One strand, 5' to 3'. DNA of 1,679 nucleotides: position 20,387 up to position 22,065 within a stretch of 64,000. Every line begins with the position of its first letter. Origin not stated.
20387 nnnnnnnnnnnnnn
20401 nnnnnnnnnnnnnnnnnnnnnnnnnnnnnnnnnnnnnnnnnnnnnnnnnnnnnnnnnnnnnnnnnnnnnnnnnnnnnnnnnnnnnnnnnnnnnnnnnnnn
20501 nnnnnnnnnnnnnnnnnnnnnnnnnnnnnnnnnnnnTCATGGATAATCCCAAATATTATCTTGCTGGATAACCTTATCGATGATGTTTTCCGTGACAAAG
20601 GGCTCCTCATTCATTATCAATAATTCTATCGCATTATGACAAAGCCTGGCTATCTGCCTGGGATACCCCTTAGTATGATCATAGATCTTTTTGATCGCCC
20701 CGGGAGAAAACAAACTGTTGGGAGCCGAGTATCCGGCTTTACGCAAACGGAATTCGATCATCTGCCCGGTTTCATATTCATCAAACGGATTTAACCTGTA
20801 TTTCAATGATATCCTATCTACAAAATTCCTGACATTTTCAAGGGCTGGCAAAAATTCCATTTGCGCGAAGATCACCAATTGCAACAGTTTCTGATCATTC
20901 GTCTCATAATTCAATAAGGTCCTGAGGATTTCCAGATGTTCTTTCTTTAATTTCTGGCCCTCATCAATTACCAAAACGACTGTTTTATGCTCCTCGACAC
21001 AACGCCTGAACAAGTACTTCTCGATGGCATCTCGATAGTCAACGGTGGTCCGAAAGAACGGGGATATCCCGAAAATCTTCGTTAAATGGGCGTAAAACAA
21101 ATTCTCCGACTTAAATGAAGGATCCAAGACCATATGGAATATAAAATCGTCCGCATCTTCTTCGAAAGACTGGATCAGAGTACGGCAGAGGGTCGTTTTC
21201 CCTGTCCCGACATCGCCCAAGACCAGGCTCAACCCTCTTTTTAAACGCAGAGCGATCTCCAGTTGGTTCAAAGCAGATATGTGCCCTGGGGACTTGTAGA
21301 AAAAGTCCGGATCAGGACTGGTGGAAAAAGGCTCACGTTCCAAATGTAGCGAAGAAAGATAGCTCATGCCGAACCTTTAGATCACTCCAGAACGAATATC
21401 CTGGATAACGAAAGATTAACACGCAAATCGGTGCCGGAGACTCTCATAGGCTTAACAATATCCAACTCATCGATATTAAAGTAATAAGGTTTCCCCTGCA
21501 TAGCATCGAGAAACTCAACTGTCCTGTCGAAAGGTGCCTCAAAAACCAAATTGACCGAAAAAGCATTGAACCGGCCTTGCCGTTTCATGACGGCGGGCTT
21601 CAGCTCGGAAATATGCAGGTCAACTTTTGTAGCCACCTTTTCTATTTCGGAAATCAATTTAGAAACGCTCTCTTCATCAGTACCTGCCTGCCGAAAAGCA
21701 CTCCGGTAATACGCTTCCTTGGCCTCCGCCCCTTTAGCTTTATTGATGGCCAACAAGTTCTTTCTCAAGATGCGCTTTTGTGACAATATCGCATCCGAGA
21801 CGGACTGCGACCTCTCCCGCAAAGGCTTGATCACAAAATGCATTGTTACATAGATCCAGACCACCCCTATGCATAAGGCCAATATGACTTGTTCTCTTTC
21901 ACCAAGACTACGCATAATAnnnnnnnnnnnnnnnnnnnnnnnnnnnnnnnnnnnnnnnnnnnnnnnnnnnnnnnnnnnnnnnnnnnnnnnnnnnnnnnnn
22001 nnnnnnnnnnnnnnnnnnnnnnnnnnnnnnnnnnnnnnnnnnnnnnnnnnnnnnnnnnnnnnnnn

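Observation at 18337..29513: Type II secretion-like operon with mixed T2SS / type IV pilus / MSHA features and non-canonical order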

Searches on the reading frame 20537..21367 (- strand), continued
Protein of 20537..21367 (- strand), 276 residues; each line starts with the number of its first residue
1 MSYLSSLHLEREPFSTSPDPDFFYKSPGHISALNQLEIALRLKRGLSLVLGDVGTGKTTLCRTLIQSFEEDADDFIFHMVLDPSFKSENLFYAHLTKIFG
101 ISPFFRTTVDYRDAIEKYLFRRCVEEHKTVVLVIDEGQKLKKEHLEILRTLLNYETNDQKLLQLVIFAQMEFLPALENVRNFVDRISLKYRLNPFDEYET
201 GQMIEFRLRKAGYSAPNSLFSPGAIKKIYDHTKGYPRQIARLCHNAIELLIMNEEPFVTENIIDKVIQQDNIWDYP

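Call 80: search_protein_families(library=ncbifam, proteins=[L056:3603-4514:+, L056:4557-5432:+, L056:5432-6025:+, L056:6025-6672:+, L056:6665-7030:+, L056:7101-8846:+, L056:8998-9885:+, L056:9834-11018:+, L056:11093-12805:+, L056:12853-14073:+], max_evalue=0.00001)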
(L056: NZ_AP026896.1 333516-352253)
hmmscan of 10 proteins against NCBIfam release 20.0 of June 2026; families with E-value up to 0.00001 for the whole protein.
L056:3603-4514:+ (303 aa): 0 families

L056:4557-5432:+ (291 aa): 0 families

L056:5432-6025:+ (197 aa): 0 families

L056:6025-6672:+ (215 aa): 0 families

L056:6665-7030:+ (121 aa): 0 families

L056:7101-8846:+ (581 aa): 9 families
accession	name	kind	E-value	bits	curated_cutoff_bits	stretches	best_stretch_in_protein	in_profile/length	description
TIGR02519.1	pilus_MshL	equivalog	3.1e-83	279.1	250.2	1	246-557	2-290/290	pilus (MSHA type) biogenesis protein MshL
TIGR02517.1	type_II_gspD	equivalog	1.1e-49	169.5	351.35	1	186-562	265-595/600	type II secretion system secretin GspD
TIGR02515.1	IV_pilus_PilQ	subfamily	3.2e-40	138.4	284.35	1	245-558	137-428/428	type IV pilus secretin PilQ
NF010083.0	PRK13568.1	equivalog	2.7e-27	95.6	554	1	377-558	257-418/419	DNA uptake porin HofQ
TIGR02516.1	type_III_yscC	equivalog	1.8e-26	92.8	238.45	1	245-558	201-462/463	type III secretion system outer membrane ring subunit SctC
TIGR02520.1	pilus_B_mal_scr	equivalog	2.4e-22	79.2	287.65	2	179-309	172-303/513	PilN family type IVB pilus formation outer membrane protein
NF007851.2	PRK10560.1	exception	9.5e-21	74.1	598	1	374-558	246-410/412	DNA uptake porin HofQ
NF042912.1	Amuc_1098_fam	equivalog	9.1e-16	57.1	750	1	490-557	729-796/805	Amuc_1098 family type IV pilus outer membrane protein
NF011873.0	PRK15346.1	equivalog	1e-14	54.1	524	1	367-560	323-497/499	EscC/YscC/HrcC family type III secretion system outer membrane ring protein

L056:8998-9885:+ (295 aa): 1 family
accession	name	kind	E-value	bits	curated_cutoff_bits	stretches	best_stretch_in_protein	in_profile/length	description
TIGR03015.1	pepcterm_ATPase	hypoth_equivalog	5.5e-69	232.6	324.5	1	1-268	1-266/269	XrtA/PEP-CTERM system-associated ATPase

L056:9834-11018:+ (394 aa): 6 families
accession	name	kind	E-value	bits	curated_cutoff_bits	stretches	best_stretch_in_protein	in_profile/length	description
TIGR02917.1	PEP_TPR_lipo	equivalog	2.5e-16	58.7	312.2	1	215-371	505-661/899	XrtA/PEP-CTERM system TPR-repeat protein PrsT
NF033758.1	gliding_GltE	equivalog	3.6e-07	29.5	225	0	204-298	81-175/411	adventurous gliding motility TPR repeat lipoprotein GltE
TIGR02521.1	type_IV_pilW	equivalog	1.4e-06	28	154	0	215-299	141-225/234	type IV pilus biogenesis/stability protein PilW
NF033920.0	C39_PA2778_fam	equivalog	1.5e-06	27.8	150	0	213-298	159-245/255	PA2778 family cysteine peptidase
TIGR03939.1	PGA_TPR_OMP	equivalog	1.9e-06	26.4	366.65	0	209-296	395-482/800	poly-beta-1,6 N-acetyl-D-glucosamine export porin PgaA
TIGR02552.1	LcrH_SycD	equivalog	5.2e-06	26.2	104.8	0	329-371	36-78/136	SycD/LcrH family type III secretion system chaperone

L056:11093-12805:+ (570 aa): 20 families
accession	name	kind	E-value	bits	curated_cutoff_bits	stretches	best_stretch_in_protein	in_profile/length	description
TIGR02538.1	type_IV_pilB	equivalog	1.2e-157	526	675.65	1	10-566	2-562/564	type IV-A pilus assembly ATPase PilB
TIGR02533.1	type_II_gspE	equivalog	3e-157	524.2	630.25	1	82-565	4-485/486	type II secretion system ATPase GspE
NF007755.0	PRK10436.1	equivalog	3.9e-128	428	617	1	87-565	14-458/465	type II secretion system protein GspE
NF053534.1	T4PilAsmATPsTfpB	equivalog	4.8e-127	424.8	850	1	50-565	64-581/584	type IV pilus assembly ATPase TfpB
NF041000.1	ATPase_ComGA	equivalog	1.1e-73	247.6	300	1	191-456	2-266/267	competence type IV pilus ATPase ComGA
TIGR01420.1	pilT_fam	subfamily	1.1e-51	176.1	319.1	1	189-458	2-271/343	PilT/PilU family type 4a pilus ATPase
TIGR02525.1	plasmid_TraJ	equivalog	2.7e-23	82.6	368.3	1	276-439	112-276/372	plasmid transfer ATPase TraJ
NF053729.1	c-di-GMP_motif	domain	8.1e-21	73.6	38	1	9-61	1-53/53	cyclic di-GMP-binding domain-containing protein, MshE-related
TIGR02524.1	dot_icm_DotB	equivalog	8.7e-20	71.2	463.3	1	300-434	119-258/358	Dot/Icm type IV secretion system ATPase DotB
NF008411.1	PRK11234.1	equivalog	8.4e-16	57.5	1170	1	8-155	482-627/723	cyclic di-3',5'-guanylate-activated glycosyltransferase NfrB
TIGR02782.1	TrbB_P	equivalog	2.9e-15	56.4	304.55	1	319-432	136-252/303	P-type conjugative transfer ATPase TrbB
NF058587.1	archaellum_moto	equivalog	2.9e-15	56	550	1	321-431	277-392/527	archaellum flagellar ATPase motor FlaI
TIGR03819.1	heli_sec_ATPase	hypoth_equivalog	3.8e-15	55.9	373.15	1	233-453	95-318/340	TadA family conjugal transfer-associated ATPase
TIGR02788.1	VirB11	equivalog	5.9e-14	51.8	249.95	1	319-437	144-267/308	P-type DNA transfer ATPase VirB11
NF010469.0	PRK13894.1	subfamily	1.2e-13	51.1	508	1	317-432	147-264/320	conjugal transfer ATPase TrbB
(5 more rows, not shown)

L056:12853-14073:+ (406 aa): 6 families
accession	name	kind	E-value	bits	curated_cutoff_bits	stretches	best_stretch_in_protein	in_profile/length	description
TIGR02120.1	GspF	equivalog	1.7e-98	330.5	424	1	4-401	1-399/401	type II secretion system inner membrane protein GspF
NF052607.1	T4PiliAsmPilCThrm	equivalog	1.5e-91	307.5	700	1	1-401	1-402/406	type IV pilus assembly protein PilC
NF007861.0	PRK10573.1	equivalog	2.2e-74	250.9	401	1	4-404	7-399/401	protein transport protein HofC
NF052606.1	T4PiliAsmPilCMyx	equivalog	3.1e-74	250.3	700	1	3-403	21-418/419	type IV pilus assembly protein PilC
NF047826.1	T3SSXpsF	equivalog_domain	1.3e-62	211.9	650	1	1-403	1-404/405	type II secretion system protein XpsF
NF041012.2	T4P_ComGB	equivalog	9.7e-44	150.1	240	1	70-400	6-331/332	competence type IV pilus assembly protein ComGB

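Call 90: search_protein_families(library=pfam, proteins=[L052:10827-11432:+], max_evalue=1)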
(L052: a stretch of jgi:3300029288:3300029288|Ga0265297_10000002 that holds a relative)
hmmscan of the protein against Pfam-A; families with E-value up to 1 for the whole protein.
L052:10827-11432:+ (201 aa): 1 family
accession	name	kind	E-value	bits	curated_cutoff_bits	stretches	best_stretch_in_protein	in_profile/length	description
PF11356.14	T2SSC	-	0.0015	18.8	27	1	75-192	21-132/141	Type II secretion system protein C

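Call 93: get_annotated_region(hit=H7, flank=9000)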
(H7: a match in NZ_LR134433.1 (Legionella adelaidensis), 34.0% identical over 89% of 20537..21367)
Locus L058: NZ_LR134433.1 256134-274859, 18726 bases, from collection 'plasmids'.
description: Legionella adelaidensis strain NCTC12735 plasmid 24, complete sequence
organism: Legionella adelaidensis (NCBI taxid 45056)
taxonomy: Bacteria; Pseudomonadota; Gammaproteobacteria; Legionellales; Legionellaceae; Legionella; Legionella adelaidensis
host: -; source: environmental,Cooling tower water; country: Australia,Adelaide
typing (MOB-suite, as given by PLSDB): mobilizable; relaxase MOBH
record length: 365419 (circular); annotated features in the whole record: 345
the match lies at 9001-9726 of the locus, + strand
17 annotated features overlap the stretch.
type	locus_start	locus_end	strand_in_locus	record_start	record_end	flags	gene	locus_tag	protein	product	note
CDS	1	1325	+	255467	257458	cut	uvrB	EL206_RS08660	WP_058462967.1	excinuclease ABC subunit UvrB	GO:0006289 - nucleotide-excision repair [Evidence IEA]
CDS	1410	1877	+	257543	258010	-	-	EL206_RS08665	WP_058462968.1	type II secretion system protein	-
CDS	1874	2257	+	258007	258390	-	-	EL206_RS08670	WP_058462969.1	type II secretion system protein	-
CDS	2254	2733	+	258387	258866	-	-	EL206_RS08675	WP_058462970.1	competence type IV pilus minor pilin ComGF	-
CDS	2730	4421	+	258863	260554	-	-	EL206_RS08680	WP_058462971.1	type II secretion system protein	-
CDS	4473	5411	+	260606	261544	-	-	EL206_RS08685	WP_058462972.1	hypothetical protein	-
CDS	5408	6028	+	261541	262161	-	-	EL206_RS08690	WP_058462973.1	PilN domain-containing protein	-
CDS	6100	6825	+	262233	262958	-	-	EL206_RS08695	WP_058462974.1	hypothetical protein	-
CDS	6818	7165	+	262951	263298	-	-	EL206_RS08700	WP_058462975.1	hypothetical protein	-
CDS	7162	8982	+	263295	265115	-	mshL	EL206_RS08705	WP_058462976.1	pilus (MSHA type) biogenesis protein MshL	GO:0009306 - protein secretion [Evidence IEA]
CDS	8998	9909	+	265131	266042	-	-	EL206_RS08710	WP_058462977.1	AAA family ATPase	-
CDS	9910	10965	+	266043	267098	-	-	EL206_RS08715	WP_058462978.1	hypothetical protein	-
CDS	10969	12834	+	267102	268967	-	-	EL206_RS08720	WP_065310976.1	GspE/PulE family protein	GO:0009306 - protein secretion [Evidence IEA]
CDS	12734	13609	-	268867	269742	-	-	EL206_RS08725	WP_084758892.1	cytochrome c oxidase subunit 3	-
CDS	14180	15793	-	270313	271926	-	ctaD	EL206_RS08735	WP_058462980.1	cytochrome c oxidase subunit I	-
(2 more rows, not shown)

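Call 94: get_annotated_region(hit=H9, flank=5000)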
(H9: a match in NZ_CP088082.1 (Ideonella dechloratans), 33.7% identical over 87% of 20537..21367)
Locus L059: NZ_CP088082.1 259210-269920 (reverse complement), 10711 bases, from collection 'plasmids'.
description: Ideonella dechloratans strain CCUG 30977 plasmid unnamed1, complete sequence
organism: Ideonella dechloratans (NCBI taxid 36863)
taxonomy: Bacteria; Pseudomonadota; Betaproteobacteria; Burkholderiales; Sphaerotilaceae; Ideonella; Ideonella dechloratans
host: -; source: Cell culture,Activated sludge, wastewater treatment plant; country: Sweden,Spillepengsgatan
typing (MOB-suite, as given by PLSDB): non-mobilizable
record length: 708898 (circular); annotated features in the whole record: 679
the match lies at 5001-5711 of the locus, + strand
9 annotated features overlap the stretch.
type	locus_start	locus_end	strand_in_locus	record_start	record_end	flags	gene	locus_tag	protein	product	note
CDS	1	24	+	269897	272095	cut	-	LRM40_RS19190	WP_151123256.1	TonB-dependent receptor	GO:0015891 - siderophore transport [Evidence IEA]; GO:0055085 - transmembrane transport [Evidence IEA]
CDS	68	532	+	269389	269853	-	-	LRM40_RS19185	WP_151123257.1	Rrf2 family transcriptional regulator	-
CDS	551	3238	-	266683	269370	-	-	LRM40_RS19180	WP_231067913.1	ATP-binding protein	GO:0006302 - double-strand break repair [Evidence IEA]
CDS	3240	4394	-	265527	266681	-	-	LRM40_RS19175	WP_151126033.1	DNA repair exonuclease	-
CDS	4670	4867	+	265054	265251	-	-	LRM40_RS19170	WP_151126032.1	hypothetical protein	-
CDS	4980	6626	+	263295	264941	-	-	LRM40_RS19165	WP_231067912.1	AAA family ATPase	-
CDS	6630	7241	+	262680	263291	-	-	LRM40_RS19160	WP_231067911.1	general secretion pathway protein GspB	-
CDS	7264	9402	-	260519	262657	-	-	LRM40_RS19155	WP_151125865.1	bifunctional diguanylate cyclase/phosphodiesterase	-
CDS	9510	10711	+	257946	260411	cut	-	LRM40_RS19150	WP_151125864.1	cation-translocating P-type ATPase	-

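Call 95: get_annotated_region(hit=H4, flank=5000)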
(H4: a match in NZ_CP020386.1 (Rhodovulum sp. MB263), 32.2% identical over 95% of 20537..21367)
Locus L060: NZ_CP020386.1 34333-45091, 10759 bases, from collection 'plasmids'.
description: Rhodovulum sp. MB263 plasmid pRSMBB, complete sequence
organism: Rhodovulum sp. MB263 (NCBI taxid 308754)
taxonomy: Bacteria; Pseudomonadota; Alphaproteobacteria; Rhodobacterales; Paracoccaceae; Rhodovulum; Rhodovulum sp. MB263
host: -; source: cell culture,mud flat; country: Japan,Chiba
typing (MOB-suite, as given by PLSDB): non-mobilizable; replicon rep_cluster_252
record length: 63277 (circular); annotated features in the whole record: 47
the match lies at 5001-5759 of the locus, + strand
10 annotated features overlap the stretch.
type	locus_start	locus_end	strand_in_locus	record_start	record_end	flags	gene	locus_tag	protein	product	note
CDS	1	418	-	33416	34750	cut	-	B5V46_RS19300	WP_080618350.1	hypothetical protein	-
CDS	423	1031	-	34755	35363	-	-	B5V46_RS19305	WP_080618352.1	polysaccharide biosynthesis/export family protein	-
CDS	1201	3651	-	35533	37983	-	-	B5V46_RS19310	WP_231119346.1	tetratricopeptide repeat protein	-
CDS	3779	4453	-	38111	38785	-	-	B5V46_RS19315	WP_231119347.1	sugar transferase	-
CDS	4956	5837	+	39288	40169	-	-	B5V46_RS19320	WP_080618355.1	AAA family ATPase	-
CDS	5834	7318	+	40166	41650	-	-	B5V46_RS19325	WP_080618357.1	chain length-determining protein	-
CDS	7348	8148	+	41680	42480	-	-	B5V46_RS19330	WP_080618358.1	CpsD/CapB family tyrosine-protein kinase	-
CDS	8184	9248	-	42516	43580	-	-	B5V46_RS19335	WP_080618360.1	glycosyltransferase family 4 protein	-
CDS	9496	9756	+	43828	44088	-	-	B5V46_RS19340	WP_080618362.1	hypothetical protein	-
CDS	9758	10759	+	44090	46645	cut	-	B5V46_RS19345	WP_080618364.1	hypothetical protein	-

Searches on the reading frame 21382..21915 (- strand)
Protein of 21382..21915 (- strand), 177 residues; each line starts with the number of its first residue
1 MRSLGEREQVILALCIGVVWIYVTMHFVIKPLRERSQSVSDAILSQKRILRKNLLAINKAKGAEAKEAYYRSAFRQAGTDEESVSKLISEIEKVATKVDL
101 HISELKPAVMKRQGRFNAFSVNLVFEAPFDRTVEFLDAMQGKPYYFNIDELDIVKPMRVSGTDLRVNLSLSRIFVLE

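Call 3: search_protein_families(library=pfam, proteins=[window:21382-21915:-], max_evalue=0.01)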
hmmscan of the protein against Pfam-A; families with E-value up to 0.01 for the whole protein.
window:21382-21915:- (177 aa): 2 families
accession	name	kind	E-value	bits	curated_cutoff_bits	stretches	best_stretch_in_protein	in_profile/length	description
PF04612.17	T2SSM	-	0.00011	22.8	27.8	1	3-140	10-129/160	Type II secretion system (T2SS), protein M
PF10741.14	T2SSM_b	-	0.00044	20.6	21.7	1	72-156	4-88/111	Type II secretion system (T2SS), protein M subtype b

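Call 4: search_protein_families(library=ncbifam, proteins=[window:21382-21915:-], max_evalue=0.01)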
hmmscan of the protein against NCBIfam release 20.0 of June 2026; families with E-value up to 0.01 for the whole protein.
window:21382-21915:- (177 aa): 1 family
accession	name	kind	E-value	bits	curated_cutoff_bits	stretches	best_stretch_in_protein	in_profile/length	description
NF040576.1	T2SS_GspM_XpsM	equivalog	9.1e-08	32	60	1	11-171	7-175/180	type II secretion system protein GspM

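Call 62: search_solved_structures(query=window:21382-21915:-, max_evalue=10)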
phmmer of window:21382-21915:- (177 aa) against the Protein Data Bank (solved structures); distinct sequences matched with E-value up to 10: 0.
